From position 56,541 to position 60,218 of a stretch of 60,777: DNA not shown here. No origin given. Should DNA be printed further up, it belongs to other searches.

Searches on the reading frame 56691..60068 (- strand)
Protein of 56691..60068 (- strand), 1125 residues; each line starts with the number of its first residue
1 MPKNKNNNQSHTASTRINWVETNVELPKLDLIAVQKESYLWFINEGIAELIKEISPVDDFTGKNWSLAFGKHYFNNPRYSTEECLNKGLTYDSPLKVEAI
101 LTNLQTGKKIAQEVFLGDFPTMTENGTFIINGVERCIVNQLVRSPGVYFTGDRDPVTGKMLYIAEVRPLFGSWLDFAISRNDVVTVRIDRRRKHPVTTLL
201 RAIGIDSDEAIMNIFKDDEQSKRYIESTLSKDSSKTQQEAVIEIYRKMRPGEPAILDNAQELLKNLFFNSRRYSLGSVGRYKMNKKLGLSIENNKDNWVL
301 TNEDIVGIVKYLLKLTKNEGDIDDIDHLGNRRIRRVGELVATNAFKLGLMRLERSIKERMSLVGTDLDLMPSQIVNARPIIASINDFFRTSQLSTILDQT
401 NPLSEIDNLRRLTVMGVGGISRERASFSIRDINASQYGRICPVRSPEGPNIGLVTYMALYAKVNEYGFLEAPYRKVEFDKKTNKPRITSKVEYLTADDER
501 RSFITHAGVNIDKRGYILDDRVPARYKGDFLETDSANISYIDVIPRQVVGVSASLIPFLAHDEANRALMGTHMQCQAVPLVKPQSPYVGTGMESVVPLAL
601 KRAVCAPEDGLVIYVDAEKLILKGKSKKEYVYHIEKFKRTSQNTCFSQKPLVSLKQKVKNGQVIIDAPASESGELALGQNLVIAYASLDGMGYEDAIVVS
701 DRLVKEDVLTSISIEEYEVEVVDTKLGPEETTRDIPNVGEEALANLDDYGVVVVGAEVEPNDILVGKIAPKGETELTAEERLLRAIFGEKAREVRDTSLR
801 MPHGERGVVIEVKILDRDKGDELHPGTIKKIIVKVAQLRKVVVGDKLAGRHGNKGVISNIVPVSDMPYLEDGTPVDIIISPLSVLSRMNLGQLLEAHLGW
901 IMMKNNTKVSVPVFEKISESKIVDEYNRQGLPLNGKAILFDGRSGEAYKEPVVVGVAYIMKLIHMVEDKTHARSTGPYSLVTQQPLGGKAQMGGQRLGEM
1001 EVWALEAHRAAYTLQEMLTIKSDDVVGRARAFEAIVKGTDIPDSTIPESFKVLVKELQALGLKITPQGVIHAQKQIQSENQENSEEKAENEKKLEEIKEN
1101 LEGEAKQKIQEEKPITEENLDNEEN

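Call 52: search_protein_families(library=ncbifam, proteins=[window:56691-60068:-], max_evalue=1e-10)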
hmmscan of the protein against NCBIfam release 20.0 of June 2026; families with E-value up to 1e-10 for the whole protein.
window:56691-60068:- (1125 aa): 7 families
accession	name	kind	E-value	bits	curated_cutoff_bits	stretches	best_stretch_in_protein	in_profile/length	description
NF001616.1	PRK00405.1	equivalog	0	1424.6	896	1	16-1065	3-1093/1096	DNA-directed RNA polymerase subunit beta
TIGR02013.1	rpoB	equivalog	0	1417.2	801.15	3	219-818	294-892/1238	DNA-directed RNA polymerase subunit beta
NF007172.0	PRK09603.1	equivalog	1.1e-300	1000.9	5372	4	206-817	342-946/2890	DNA-directed RNA polymerase subunit beta/beta'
NF011417.0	PRK14844.1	equivalog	3e-289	963.4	4632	4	218-819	361-958/2839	DNA-directed RNA polymerase subunit beta/beta'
NF006335.0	PRK08565.1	equivalog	4.3e-112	375.6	1402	2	677-1024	713-1051/1116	DNA-directed RNA polymerase subunit B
TIGR03670.1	rpoB_arch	equivalog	3.2e-76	256.9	811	1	676-1025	196-536/599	DNA-directed RNA polymerase subunit B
NF007175.0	PRK09606.1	equivalog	9.2e-32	110.1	355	1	125-464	144-471/496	DNA-directed RNA polymerase subunit B''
